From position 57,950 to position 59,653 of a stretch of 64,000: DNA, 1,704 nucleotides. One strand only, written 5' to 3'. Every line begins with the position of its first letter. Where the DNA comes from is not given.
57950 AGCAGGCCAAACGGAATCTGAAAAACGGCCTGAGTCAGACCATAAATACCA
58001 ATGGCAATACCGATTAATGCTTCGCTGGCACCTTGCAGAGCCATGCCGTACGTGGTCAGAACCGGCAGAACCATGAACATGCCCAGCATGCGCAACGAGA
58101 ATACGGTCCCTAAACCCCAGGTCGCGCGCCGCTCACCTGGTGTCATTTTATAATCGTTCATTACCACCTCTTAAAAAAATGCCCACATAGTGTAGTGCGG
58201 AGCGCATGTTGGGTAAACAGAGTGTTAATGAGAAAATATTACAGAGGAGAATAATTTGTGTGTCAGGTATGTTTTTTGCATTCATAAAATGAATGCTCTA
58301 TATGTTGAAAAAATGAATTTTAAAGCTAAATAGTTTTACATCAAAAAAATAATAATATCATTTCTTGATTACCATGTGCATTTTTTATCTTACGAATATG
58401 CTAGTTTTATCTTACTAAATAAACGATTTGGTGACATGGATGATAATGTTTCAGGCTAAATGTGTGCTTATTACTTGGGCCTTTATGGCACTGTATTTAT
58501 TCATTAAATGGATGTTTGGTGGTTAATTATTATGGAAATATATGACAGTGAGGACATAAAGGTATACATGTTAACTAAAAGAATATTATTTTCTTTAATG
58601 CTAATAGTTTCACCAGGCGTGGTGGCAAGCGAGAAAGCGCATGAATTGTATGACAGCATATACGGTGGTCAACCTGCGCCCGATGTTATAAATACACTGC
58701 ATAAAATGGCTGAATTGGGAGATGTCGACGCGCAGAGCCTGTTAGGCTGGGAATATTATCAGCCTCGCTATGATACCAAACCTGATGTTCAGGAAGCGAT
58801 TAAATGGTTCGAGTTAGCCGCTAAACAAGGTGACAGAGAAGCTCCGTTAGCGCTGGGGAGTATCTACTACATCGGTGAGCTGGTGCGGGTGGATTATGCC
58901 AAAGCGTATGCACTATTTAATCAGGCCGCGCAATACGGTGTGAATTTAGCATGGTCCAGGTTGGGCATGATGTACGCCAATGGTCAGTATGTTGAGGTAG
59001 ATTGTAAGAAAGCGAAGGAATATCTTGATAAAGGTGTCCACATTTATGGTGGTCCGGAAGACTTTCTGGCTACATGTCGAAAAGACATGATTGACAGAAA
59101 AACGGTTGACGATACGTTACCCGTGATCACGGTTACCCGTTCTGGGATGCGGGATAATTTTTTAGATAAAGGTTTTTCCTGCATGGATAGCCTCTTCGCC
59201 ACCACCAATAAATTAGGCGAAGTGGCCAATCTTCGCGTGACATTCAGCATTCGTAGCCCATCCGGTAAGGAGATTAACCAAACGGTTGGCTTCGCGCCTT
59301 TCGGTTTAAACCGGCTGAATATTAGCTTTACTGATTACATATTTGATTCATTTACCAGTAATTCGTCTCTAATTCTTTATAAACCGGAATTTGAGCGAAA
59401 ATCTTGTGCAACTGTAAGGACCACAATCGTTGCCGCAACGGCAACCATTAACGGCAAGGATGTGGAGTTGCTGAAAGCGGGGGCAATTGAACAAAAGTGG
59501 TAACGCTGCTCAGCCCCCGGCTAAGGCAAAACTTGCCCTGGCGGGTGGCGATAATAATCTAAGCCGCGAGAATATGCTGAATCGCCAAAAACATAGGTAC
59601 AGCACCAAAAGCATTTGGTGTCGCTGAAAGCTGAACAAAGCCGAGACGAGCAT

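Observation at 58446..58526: Possible 26-codon hydrophobic mini-ORF in the AT-rich leader of the Sel1 gene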

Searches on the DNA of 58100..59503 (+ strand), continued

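Call 26: get_annotated_region(hit=H33, flank=400)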
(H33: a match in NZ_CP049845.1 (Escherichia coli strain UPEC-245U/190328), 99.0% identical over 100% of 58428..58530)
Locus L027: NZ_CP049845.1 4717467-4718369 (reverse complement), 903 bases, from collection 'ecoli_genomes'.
description: Escherichia coli strain UPEC-245U/190328 chromosome, complete genome
organism: Escherichia coli strain UPEC-245U/190328 (NCBI taxid 562)
replicon: chromosome; assembly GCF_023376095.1
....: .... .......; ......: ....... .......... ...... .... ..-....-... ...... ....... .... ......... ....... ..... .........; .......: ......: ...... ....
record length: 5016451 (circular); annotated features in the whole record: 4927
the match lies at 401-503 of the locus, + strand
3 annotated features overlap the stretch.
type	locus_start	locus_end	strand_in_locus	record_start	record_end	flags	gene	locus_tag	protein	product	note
CDS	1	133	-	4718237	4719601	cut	yajR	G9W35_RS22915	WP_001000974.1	MFS transporter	-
CDS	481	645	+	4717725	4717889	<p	-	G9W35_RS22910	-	tetratricopeptide repeat protein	incomplete; partial in the middle of a contig; missing C-terminus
CDS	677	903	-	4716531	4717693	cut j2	-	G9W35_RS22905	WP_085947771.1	IS3-like element IS3 family transposase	programmed frameshift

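Call 34: search_rna_families(source=window, start=58100, end=58700, threshold=evalue, max_evalue=1)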
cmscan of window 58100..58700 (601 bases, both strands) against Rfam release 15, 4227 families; matches with E-value up to 1: 0.
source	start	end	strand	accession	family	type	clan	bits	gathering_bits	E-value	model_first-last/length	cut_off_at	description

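Call 39: search_dna_similar(query=L023:2300-2640:+, collection=ecoli_genomes, mode=near, max_rows=25, rows=best)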
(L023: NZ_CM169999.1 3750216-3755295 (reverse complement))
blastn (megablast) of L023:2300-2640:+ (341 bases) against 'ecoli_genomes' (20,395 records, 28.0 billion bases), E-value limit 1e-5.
Records with a match: 19; places in all: 19; records where one place covers at least 80% of the query: 19.
Genomes with a match: 19 of 5426; with a place that covers at least 80% of the query: 19. Places per genome that has any: lowest 1, median 1, highest 1. On chromosomes: 19 places; on plasmids: 0.
Best place of each record, by identity: >=99% 2; 95-99% 17.
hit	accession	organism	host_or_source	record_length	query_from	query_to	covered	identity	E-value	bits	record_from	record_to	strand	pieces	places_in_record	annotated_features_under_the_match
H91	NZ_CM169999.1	Escherichia coli strain N96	Tibetan Pig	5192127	1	341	100%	100.0%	1e-177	630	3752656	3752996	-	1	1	tetratricopeptide repeat protein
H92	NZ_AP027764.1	Escherichia coli strain 2017-02-2CC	Homo sapiens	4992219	1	341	100%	99.1%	1e-172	614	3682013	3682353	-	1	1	tetratricopeptide repeat protein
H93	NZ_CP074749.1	Escherichia coli strain R32_14_1F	goat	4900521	1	341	100%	98.0%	5e-166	592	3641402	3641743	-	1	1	tetratricopeptide repeat protein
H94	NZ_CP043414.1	Escherichia coli strain EC42405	bovine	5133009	1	341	100%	97.9%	5e-166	592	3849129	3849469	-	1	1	tetratricopeptide repeat protein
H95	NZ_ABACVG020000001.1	Escherichia coli strain 2020CK-00188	Homo sapiens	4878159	1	341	100%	97.9%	5e-166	592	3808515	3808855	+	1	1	tetratricopeptide repeat protein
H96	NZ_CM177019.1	Escherichia coli strain RMDEC465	Homo sapiens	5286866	1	341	100%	97.9%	5e-166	592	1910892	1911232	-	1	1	tetratricopeptide repeat protein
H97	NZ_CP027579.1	Escherichia coli strain 2013C-4282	Homo sapiens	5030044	1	341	100%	97.7%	2e-164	586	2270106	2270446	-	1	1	tetratricopeptide repeat protein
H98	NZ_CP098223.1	Escherichia coli strain Z0117EC0005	Canis lupus familiaris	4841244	1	341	100%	97.7%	2e-164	586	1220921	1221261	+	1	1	tetratricopeptide repeat protein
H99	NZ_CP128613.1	Escherichia coli strain WL297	Homo sapiens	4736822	1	341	100%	97.7%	2e-164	586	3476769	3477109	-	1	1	tetratricopeptide repeat protein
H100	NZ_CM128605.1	Escherichia coli strain E200086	Homo sapiens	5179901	1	341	100%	97.7%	2e-164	586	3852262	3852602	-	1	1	tetratricopeptide repeat protein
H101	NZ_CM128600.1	Escherichia coli strain E400634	Homo sapiens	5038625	1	341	100%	97.7%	2e-164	586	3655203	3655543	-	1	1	tetratricopeptide repeat protein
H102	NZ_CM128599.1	Escherichia coli strain E500002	Homo sapiens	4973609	1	341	100%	97.7%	2e-164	586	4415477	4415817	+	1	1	tetratricopeptide repeat protein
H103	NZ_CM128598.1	Escherichia coli strain E600003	Homo sapiens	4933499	1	341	100%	97.7%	2e-164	586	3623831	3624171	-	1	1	tetratricopeptide repeat protein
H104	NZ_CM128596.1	Escherichia coli strain 100117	Homo sapiens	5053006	1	341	100%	97.7%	2e-164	586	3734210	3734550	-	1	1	tetratricopeptide repeat protein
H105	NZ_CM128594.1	Escherichia coli strain 100248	Homo sapiens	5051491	1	341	100%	97.7%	2e-164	586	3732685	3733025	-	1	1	tetratricopeptide repeat protein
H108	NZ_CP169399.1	Escherichia coli strain MFDS1022581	Animal source foods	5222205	1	341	100%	97.1%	5e-161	575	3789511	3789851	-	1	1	tetratricopeptide repeat protein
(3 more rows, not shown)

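Call 40: get_annotated_region(hit=H30, flank=1200)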
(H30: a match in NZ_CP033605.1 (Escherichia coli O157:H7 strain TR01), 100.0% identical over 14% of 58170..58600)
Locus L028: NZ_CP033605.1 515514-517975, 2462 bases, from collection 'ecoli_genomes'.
description: Escherichia coli O157:H7 strain TR01 chromosome, complete genome
organism: Escherichia coli O157:H7 strain TR01 (NCBI taxid 83334)
replicon: chromosome; assembly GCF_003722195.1
host: -; source: Cattle carcass; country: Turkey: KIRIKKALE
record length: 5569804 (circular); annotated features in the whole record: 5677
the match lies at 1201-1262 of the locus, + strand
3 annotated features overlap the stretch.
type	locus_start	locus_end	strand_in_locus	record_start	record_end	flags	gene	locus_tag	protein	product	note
CDS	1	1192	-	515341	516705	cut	yajR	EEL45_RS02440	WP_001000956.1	MFS transporter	-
CDS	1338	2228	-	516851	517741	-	cyoE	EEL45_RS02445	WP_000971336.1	heme o synthase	-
CDS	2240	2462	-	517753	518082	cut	cyoD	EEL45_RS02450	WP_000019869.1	cytochrome o ubiquinol oxidase subunit IV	-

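Call 41: get_annotated_region(hit=H93, flank=60)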
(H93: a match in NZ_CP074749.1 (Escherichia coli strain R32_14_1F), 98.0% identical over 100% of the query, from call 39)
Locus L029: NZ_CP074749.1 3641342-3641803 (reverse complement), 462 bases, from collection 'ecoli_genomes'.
description: Escherichia coli strain R32_14_1F chromosome, complete genome
organism: Escherichia coli strain R32_14_1F (NCBI taxid 562)
replicon: chromosome; assembly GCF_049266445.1
host: goat; source: missing; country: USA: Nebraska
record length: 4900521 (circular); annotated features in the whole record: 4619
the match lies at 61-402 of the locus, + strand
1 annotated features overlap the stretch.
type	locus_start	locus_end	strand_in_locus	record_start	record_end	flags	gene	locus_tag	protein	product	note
CDS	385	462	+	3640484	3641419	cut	-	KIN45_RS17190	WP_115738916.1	tetratricopeptide repeat protein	-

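Call 42: get_annotated_region(hit=H97, flank=60)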
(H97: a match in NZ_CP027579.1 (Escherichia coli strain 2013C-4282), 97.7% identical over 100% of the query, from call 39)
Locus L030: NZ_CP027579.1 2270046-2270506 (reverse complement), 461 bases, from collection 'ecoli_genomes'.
description: Escherichia coli strain 2013C-4282 chromosome, complete genome
organism: Escherichia coli strain 2013C-4282 (NCBI taxid 562)
replicon: chromosome; assembly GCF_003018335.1
host: Homo sapiens; source: stool; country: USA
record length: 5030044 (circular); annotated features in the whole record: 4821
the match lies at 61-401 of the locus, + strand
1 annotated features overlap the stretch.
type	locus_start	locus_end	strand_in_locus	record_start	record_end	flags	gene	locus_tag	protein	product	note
CDS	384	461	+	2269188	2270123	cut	-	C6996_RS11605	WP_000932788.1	tetratricopeptide repeat protein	-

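Call 43: get_annotated_region(hit=H108, flank=60)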
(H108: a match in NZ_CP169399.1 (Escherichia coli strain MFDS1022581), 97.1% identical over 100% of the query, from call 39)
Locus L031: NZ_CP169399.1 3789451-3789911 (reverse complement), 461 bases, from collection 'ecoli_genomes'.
description: Escherichia coli strain MFDS1022581 chromosome, complete genome
organism: Escherichia coli strain MFDS1022581 (NCBI taxid 562)
replicon: chromosome; assembly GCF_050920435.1
host: -; source: Animal source foods; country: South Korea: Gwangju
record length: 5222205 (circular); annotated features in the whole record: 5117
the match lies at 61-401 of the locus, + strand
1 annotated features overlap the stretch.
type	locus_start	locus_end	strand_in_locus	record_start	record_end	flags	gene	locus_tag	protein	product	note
CDS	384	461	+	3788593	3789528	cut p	-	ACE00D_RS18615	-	tetratricopeptide repeat protein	internal stop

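Call 55: search_dna_similar(query=window:58232-58640:+, collection=plasmids, mode=distant, max_rows=15)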
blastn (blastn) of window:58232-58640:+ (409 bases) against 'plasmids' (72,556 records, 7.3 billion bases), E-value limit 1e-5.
Records with a match: 3; places in all: 3; records where one place covers at least 80% of the query: 3.
Best place of each record, by identity: 95-99% 3.
By first word of the organism name: Escherichia 3.
By predicted mobility (MOB-suite, as given by PLSDB): non-mobilizable 3.
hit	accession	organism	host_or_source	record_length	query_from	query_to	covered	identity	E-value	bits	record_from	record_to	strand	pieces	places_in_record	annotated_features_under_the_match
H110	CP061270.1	Escherichia coli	Sheep,cell culture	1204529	1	409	100%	97.1%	0e+0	682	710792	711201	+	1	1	sel1 repeat family protein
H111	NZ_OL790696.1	Escherichia coli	-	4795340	1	409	100%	97.1%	0e+0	682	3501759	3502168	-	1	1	none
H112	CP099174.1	Escherichia coli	culture,Pooled soil sample collected ...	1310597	1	409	100%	96.8%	0e+0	678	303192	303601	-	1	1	sel1 repeat family protein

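Call 84: search_dna_similar(query=L038:480-2000:+, collection=ecoli_genomes, mode=distant, max_rows=40, rows=best, max_evalue=1e-10)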
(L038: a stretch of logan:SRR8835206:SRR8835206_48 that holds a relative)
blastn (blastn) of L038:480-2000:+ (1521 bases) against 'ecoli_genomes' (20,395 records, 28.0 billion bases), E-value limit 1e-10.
No match.

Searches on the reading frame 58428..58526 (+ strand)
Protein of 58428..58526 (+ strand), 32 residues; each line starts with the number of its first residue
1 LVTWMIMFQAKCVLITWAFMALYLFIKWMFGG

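Call 6: search_protein_families(library=pfam, proteins=[window:58428-58526:+], max_evalue=0.01)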
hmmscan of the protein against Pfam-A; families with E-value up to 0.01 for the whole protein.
window:58428-58526:+ (32 aa): 0 families

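Call 37: search_protein_families(library=ncbifam, proteins=[window:58428-58523:+], max_evalue=10)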
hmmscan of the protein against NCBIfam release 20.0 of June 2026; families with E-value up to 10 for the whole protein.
seq(32 aa): 0 families

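Call 46: search_protein_representatives(protein=window:58428-58523:+)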
Query: 32 residues. Proteins with E-value up to 0.001 (for the whole library): 2; up to 1e-10: 0; up to 1e-30: 0. The best 2 are listed.
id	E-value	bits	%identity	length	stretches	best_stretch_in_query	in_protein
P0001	3.5e-08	48.1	92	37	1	7-32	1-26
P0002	1.5e-07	46.2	92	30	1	7-31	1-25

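Call 49: find_encoding_contigs(protein=P0001, flank=1500, max_places=3)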
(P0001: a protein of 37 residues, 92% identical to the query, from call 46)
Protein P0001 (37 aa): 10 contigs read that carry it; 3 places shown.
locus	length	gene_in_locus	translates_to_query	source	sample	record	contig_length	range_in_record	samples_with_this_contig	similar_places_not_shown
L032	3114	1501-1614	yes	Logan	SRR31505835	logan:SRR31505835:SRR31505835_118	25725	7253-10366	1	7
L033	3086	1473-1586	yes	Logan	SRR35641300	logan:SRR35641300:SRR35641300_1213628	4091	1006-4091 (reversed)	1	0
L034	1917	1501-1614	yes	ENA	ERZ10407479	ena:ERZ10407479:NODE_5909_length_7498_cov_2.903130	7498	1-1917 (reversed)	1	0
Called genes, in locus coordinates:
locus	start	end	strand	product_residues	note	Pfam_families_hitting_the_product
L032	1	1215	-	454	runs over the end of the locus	PF00083:Sugar_tr, PF07690:MFS_1, PF21987:YajR_YAM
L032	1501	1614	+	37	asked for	-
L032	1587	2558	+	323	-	PF08238:Sel1 (weak)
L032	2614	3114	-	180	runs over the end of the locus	PF00583:Acetyltransf_1 (weak), PF13508:Acetyltransf_7, PF13673:Acetyltransf_10 (weak)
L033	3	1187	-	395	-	?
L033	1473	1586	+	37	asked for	-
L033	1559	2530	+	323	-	PF08238:Sel1 (weak)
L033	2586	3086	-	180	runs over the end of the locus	PF00583:Acetyltransf_1 (weak), PF13508:Acetyltransf_7, PF13673:Acetyltransf_10 (weak)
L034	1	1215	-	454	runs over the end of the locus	PF00083:Sugar_tr, PF07690:MFS_1, PF21987:YajR_YAM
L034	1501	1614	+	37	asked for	-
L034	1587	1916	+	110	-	?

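Call 50: find_encoding_contigs(protein=P0002, flank=1500, max_places=3)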
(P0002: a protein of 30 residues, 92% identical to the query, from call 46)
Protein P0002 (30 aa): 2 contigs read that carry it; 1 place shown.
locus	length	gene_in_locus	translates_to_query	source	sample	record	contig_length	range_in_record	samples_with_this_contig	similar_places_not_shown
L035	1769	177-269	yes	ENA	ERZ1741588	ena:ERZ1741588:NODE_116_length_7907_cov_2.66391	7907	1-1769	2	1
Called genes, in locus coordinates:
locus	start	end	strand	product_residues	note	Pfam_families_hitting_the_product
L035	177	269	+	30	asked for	-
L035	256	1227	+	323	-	PF08238:Sel1 (weak)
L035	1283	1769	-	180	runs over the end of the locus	PF00583:Acetyltransf_1 (weak), PF13508:Acetyltransf_7, PF13673:Acetyltransf_10 (weak)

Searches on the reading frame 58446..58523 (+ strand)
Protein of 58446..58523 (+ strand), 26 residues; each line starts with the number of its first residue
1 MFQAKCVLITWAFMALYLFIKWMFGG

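Call 36: list_cluster_members(proteins=[window:58446-58523:+, window:58440-58523:+, window:58428-58523:+, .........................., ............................, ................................, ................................, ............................, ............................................])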
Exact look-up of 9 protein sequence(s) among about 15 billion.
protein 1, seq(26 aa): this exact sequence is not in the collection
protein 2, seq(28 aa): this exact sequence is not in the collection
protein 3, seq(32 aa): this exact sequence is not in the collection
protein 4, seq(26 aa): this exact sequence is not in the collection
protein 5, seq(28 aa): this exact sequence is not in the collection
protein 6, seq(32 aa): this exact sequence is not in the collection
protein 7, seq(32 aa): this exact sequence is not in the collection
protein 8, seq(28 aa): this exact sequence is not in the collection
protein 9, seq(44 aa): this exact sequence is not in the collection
